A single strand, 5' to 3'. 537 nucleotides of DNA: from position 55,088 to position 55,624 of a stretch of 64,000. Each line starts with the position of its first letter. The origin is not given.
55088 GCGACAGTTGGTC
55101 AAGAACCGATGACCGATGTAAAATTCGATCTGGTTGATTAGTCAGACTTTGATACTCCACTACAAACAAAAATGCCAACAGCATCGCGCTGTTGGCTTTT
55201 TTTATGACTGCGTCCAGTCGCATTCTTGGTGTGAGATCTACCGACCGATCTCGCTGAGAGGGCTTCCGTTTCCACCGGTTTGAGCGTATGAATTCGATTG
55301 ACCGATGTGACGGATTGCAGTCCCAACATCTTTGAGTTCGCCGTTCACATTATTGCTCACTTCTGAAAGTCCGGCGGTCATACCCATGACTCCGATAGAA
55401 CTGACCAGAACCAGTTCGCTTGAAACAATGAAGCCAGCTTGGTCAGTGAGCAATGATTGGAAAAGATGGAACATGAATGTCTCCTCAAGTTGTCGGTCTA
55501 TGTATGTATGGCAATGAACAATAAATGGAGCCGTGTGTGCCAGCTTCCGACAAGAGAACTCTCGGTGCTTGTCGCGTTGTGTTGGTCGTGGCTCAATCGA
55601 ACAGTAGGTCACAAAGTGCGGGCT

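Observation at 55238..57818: Orphan Flp-type pilin next to a 702-aa GT-C/DUF2079-like membrane protein, downstream of a DUF1559 prepilin-like gene pair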

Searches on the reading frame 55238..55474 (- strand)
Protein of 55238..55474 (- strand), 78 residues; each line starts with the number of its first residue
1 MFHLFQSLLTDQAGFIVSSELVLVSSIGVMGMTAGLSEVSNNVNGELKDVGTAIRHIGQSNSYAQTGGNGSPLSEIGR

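Call 4: search_protein_families(library=pfam, proteins=[window:55238-55474:-], max_evalue=1)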
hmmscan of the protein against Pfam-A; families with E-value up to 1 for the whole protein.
window:55238-55474:- (78 aa): 0 families

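Call 5: search_protein_families(library=ncbifam, proteins=[window:55238-55474:-], max_evalue=1)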
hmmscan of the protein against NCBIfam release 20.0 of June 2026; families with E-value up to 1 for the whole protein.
window:55238-55474:- (78 aa): 0 families

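Call 6: find_homologous_proteins(query=window:55238-55474:-, max_evalue=0.01)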
Query window:55238-55474:- (78 aa): 3 proteins with E <= 0.01 among 3 candidates.
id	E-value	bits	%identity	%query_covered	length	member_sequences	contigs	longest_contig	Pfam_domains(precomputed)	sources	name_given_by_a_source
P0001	1.5e-41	157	100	100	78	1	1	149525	-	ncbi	-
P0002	3.4e-10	57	51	88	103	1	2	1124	-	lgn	-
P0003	7.6e-7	47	48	81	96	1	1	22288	-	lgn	-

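Call 8: find_encoding_contigs(protein=P0003, flank=8000, max_places=4)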
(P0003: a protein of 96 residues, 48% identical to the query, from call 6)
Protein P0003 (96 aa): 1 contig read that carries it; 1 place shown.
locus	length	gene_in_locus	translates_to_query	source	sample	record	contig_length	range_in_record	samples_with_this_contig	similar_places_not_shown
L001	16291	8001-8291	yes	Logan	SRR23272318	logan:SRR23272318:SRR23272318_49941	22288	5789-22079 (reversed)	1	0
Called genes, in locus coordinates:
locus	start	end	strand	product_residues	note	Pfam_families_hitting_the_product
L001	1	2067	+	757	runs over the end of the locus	?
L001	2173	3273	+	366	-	PF01544:CorA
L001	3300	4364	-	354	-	PF01180:DHO_dh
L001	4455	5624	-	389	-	-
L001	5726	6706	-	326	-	PF02445:NadA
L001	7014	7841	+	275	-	PF02585:PIG-L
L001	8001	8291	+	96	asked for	-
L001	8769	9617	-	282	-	PF13621:Cupin_8 (faint), PF08007:JmjC_2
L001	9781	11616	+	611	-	PF00999:Na_H_Exchanger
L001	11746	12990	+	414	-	PF01408:GFO_IDH_MocA, PF02894:GFO_IDH_MocA_C, PF22725:GFO_IDH_MocA_C3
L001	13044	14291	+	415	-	PF01306:LacY_symp (faint), PF03825:Nuc_H_symport, PF07690:MFS_1, PF12832:MFS_1_like, PF07690:MFS_1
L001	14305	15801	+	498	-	PF12228:DUF3604 (weak)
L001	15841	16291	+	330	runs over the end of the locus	PF01408:GFO_IDH_MocA, PF22725:GFO_IDH_MocA_C3, PF02894:GFO_IDH_MocA_C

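Call 9: find_encoding_contigs(protein=P0001, flank=10000, max_places=4)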
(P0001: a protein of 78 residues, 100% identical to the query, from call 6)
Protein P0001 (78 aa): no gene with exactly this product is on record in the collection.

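Call 20: search_protein_families(library=pfam, alignment_id=A3, max_evalue=1)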
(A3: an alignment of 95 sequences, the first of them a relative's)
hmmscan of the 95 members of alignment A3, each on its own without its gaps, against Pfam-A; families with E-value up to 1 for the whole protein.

A. member 1, P0001 (78 aa): 0 families

B. families by the number of members that match (of 95 scanned): 29 families (the first 25 are shown)
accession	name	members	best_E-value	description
PF03911.21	Sec61_beta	12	0.0033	Sec61beta family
PF04964.19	Flp_Fap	7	0.028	Flp/Fap pilin component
PF22119.1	GST_C_8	2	0.05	Glutathione S-transferase, C-terminal domain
PF25184.1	YxzE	1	0.0041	YxzE-like putative bacteriocin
PF16982.10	Flp1_like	1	0.0057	Putative Flagellin, Flp1-like, domain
PF07172.16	GRP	1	0.011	Glycine rich protein family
PF13858.11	DUF4199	1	0.017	Protein of unknown function (DUF4199)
PF10801.13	DUF2537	1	0.026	Protein of unknown function (DUF2537)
PF11076.13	YbhQ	1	0.033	Putative inner membrane protein YbhQ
PF20969.2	MASE11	1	0.043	MASE11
PF08507.15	COPI_assoc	1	0.053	COPI associated protein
PF04410.20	Gar1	1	0.067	Gar1/Naf1 RNA binding region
PF10520.15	Lipid_desat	1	0.068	Lipid desaturase domain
PF13179.11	DUF4006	1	0.077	Family of unknown function (DUF4006)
PF02386.22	TrkH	1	0.079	Cation transport protein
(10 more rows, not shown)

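Call 21: search_solved_structures(query=A3, max_evalue=10, show_alignments=3)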
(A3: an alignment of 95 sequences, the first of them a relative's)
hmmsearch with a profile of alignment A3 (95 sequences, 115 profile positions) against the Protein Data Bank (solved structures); distinct sequences matched with E-value up to 10: 1.
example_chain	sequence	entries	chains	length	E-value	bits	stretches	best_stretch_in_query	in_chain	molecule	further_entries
6rko_H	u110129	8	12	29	2.2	11.8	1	26-39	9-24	Uncharacterized protein YnhF | Cytochrome bd-I ubiquinol oxidase CydH (Uncharacterized protein YnhF)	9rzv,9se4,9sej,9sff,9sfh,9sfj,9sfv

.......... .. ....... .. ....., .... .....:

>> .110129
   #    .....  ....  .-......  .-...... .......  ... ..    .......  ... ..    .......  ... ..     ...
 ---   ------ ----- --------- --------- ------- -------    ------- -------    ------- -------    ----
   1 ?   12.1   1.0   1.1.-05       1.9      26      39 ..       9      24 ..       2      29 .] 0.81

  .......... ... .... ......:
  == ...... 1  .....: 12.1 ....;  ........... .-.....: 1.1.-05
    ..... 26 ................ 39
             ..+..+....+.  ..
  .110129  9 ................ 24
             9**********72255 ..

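Call 68: search_protein_families(library=ncbifam, alignment_id=A3, max_evalue=1)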
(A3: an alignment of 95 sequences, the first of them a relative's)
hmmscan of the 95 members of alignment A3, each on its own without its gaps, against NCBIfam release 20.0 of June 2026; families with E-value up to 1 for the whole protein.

A. member 1, P0001 (78 aa): 0 families

B. families by the number of members that match (of 95 scanned): 28 families (the first 25 are shown)
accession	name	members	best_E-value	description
NF047686.1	IsaB_fam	18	0.0021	immunodominant staphylococcal antigen IsaB family protein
TIGR04117.1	Syntroph_Cxxx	7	0.00086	Cys-Xaa-Xaa-Xaa repeat radical SAM target protein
NF038309.1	HisXaaSer_A3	5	0.0078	His-Xaa-Ser repeat protein HxsA3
NF033411.1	small_mem_YnhF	4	0.01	cytochrome bd-I oxidase subunit CydH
NF009162.0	PRK12508.1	3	0.0039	Na(+)/H(+) antiporter subunit B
NF010694.0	PRK14094.1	3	0.024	photosystem II reaction center protein PsbM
NF033670.1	polymyxin_MCR6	2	0.0055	MCR-6 family phosphoethanolamine--lipid A transferase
NF004937.0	PRK06290.1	1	0.0064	LL-diaminopimelate aminotransferase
NF004865.0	PRK06224.1-2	1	0.011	citryl-CoA lyase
NF038058.1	adhes_P110_Nter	1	0.032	P110/LppT family adhesin N-terminal domain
NF005119.0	PRK06552.1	1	0.036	bifunctional 2-keto-4-hydroxyglutarate aldolase/2-keto-3-deoxy-6-phosphogluconate aldolase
NF051438.1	CDNTAsocCap4MOROS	1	0.037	CD-NTase-associated endodeoxyribonuclease Cap4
NF052644.1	T9SS_DNase_Rie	1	0.037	T9SS-dependent surface endonuclease, AS87_RS02955 family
NF006951.0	PRK09433.1-2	1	0.045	thiamine/thiamine pyrophosphate ABC transporter permease ThiP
NF006282.1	PRK08453.1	1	0.045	flagellar filament capping protein FliD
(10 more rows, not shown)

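Call 72: predict_structure(alignment_id=A3)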
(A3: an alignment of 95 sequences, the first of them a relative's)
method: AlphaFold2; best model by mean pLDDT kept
length: 78 residues; sequences in the alignment: 95
mean_pLDDT: 82.7   pTM: 0.49
mean pLDDT of the five models: 82.7, 81.0, 80.9, 79.0, 78.2
residues with pLDDT >= 90: 36; 70-90: 22; 50-70: 19; < 50: 1
segments of 3 or more residues with pLDDT < 50: none
pLDDT, mean of each block of 10 residues (from residue 1): 80 84 97 98 98 84 58 57
secondary structure, 60 per line:
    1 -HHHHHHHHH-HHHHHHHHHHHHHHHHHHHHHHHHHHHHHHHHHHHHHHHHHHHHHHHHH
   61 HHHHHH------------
elements in order: H2-10 H12-66

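Call 74: fold_search(model_id=the predicted structure, library=pdb)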
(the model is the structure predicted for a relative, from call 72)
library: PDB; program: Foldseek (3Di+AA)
matches with E <= 10: 0; with E <= 0.001: 0
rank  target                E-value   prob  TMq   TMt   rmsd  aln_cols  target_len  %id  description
